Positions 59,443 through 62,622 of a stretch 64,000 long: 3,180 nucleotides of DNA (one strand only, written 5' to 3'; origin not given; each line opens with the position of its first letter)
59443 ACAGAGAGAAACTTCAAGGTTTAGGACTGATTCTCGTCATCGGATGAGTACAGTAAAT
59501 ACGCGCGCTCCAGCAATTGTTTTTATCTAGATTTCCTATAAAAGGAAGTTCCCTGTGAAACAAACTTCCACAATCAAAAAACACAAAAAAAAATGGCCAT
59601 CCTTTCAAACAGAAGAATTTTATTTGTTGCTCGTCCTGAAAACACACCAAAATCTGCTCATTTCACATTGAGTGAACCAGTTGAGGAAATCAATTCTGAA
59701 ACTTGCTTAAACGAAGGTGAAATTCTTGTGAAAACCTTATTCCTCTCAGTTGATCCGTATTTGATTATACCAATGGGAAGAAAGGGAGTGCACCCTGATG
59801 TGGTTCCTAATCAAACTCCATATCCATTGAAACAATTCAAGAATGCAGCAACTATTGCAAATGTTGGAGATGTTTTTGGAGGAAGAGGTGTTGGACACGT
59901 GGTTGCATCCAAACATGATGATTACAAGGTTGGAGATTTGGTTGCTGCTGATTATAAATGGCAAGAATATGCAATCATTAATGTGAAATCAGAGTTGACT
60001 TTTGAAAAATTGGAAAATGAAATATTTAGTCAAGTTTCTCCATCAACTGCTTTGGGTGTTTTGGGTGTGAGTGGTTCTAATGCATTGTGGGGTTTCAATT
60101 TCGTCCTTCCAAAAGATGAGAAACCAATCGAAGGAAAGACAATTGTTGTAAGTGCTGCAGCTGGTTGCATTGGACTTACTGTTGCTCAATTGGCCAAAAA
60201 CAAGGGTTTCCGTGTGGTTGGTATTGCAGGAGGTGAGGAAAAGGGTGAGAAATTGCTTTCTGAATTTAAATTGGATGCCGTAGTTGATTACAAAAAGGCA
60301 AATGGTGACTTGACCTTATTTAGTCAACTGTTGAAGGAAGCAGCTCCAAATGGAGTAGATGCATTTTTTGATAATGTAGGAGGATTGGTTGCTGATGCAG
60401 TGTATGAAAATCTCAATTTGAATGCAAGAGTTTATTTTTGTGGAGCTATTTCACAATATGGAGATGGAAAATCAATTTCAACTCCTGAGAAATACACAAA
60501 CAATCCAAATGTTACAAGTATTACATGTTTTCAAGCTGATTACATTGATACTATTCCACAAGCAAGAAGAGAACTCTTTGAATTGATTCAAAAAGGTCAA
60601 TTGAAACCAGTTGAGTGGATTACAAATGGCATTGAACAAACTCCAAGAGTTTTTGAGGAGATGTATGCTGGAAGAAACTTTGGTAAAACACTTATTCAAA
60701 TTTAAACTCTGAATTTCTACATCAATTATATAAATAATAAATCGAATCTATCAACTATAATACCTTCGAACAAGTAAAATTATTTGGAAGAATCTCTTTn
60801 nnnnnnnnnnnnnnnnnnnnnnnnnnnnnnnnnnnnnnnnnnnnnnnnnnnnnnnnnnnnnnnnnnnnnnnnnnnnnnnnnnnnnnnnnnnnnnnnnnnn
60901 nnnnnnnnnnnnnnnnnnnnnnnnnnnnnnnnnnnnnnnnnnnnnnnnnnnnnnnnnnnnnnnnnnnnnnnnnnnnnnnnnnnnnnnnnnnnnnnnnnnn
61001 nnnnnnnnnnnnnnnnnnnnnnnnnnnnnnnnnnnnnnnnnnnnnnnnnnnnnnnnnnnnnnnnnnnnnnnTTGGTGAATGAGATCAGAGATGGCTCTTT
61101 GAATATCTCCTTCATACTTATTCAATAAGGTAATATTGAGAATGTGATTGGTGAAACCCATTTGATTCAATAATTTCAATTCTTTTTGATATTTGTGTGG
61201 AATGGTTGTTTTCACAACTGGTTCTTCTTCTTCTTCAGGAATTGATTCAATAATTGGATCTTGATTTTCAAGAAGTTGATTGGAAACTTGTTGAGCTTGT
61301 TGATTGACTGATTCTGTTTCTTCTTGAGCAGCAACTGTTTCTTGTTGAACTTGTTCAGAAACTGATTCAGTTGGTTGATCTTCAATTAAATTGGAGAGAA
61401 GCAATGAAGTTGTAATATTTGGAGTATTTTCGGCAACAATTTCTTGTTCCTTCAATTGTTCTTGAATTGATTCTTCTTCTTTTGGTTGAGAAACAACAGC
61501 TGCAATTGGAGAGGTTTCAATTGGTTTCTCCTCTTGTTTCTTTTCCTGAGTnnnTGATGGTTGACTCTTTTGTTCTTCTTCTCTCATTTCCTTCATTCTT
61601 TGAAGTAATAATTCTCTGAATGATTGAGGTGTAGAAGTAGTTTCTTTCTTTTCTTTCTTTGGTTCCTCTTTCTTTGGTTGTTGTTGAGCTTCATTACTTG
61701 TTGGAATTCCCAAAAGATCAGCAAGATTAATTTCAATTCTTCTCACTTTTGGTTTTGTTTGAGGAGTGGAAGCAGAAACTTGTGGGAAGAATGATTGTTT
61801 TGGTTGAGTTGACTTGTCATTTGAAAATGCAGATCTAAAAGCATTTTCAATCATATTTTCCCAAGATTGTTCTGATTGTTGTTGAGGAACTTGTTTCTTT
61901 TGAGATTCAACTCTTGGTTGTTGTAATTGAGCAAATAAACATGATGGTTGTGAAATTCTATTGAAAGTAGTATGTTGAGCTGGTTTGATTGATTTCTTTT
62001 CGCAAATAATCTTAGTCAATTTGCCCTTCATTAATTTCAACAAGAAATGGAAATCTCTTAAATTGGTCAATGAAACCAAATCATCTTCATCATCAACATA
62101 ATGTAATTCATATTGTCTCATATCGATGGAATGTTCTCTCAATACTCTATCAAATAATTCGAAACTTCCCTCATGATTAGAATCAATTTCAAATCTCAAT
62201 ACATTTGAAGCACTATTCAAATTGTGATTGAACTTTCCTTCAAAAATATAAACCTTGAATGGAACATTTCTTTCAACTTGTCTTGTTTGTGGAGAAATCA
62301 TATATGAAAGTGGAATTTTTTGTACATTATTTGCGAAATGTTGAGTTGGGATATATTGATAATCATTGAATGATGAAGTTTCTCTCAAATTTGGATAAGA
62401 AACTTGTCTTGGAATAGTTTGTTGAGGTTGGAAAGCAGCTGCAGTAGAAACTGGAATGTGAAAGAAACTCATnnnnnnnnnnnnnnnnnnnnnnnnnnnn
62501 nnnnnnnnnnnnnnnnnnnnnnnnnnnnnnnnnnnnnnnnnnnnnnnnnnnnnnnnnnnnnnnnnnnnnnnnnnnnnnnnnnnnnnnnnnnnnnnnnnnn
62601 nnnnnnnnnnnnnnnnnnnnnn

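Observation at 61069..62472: p62/NBR1-like PB1-UBA gene interrupted by a single in-frame TAA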

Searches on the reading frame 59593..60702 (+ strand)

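Call 5: search_protein_families(library=pfam, proteins=[window:59593-60702:+], max_evalue=1)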
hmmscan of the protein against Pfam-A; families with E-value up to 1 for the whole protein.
window:59593-60702:+ (370 aa): 5 families
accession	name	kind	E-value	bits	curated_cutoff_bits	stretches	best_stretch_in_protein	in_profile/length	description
PF16884.10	ADH_N_2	-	9.1e-19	67.8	31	2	84-131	55-102/108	N-terminal domain of oxidoreductase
PF00107.32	ADH_zinc_N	-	8.1e-14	52.1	31.8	1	193-320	2-119/129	Zinc-binding dehydrogenase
PF13602.12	ADH_zinc_N_2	-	8.5e-09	36.9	27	1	228-367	4-133/134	Zinc-binding dehydrogenase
PF00106.31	adh_short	-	0.00075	19.5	26.6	1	182-264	1-87/195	short chain dehydrogenase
PF01370.27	Epimerase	-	0.12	12.2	20.9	0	189-294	6-124/240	NAD dependent epimerase/dehydratase family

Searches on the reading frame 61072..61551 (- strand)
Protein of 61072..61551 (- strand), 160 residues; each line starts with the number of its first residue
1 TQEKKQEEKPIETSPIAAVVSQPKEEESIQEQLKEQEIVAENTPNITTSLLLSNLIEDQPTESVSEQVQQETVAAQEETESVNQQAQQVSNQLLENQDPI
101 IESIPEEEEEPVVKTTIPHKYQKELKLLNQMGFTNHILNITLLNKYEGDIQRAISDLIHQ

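Call 5: search_protein_families(library=pfam, proteins=[window:61072-61551:-], max_evalue=1)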
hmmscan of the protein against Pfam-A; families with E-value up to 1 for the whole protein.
window:61072-61551:- (160 aa): 2 families
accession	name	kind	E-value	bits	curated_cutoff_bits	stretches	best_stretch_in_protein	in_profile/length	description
PF24932.1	UBA_NBR1_C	-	7.1e-05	23.1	27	1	123-158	3-38/40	Next to BRCA1 gene 1 protein-like, C-terminal UBA domain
PF08391.16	Ly49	-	0.94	10.4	31.5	0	22-92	32-104/119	Ly49-like protein, N-terminal region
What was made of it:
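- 61072..61197 (-): C-terminal UBA domain (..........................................). Pfam UBA_NBR1_C gives E=7.1e-5, below the gathering cutoff (call 5).
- On p62/SQSTM1-like receptor: UBA_NBR1_C E=7.1e-5 (call 5).
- On NBR1 family: 23.1 bits against a cutoff of 27 (call 5).
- Closest known: NBR1 family. Same: The C-terminal UBA scores best against Pfam UBA_NBR1_C (call 5).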

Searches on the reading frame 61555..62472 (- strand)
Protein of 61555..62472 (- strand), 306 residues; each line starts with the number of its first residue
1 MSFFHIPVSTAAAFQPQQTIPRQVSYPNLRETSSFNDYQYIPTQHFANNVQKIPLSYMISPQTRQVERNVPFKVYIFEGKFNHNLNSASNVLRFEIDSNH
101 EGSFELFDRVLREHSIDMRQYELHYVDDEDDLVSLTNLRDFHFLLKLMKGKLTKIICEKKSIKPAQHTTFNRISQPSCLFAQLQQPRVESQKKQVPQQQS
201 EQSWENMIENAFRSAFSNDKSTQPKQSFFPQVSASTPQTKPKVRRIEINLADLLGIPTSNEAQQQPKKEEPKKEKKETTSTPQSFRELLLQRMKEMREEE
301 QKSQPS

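Call 5: search_protein_families(library=pfam, proteins=[window:61555-62472:-], max_evalue=1)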
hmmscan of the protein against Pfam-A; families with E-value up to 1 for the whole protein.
window:61555-62472:- (306 aa): 1 family
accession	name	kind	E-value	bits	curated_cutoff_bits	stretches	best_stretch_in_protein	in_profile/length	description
PF00564.30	PB1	-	0.0013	19.1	23.6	1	102-157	22-81/84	PB1 domain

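Call 9: find_encoding_contigs(protein=window:61555-62472:-, flank=3000, max_places=10)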
Protein window:61555-62472:- (306 aa): no gene with exactly this product is on record in the collection.
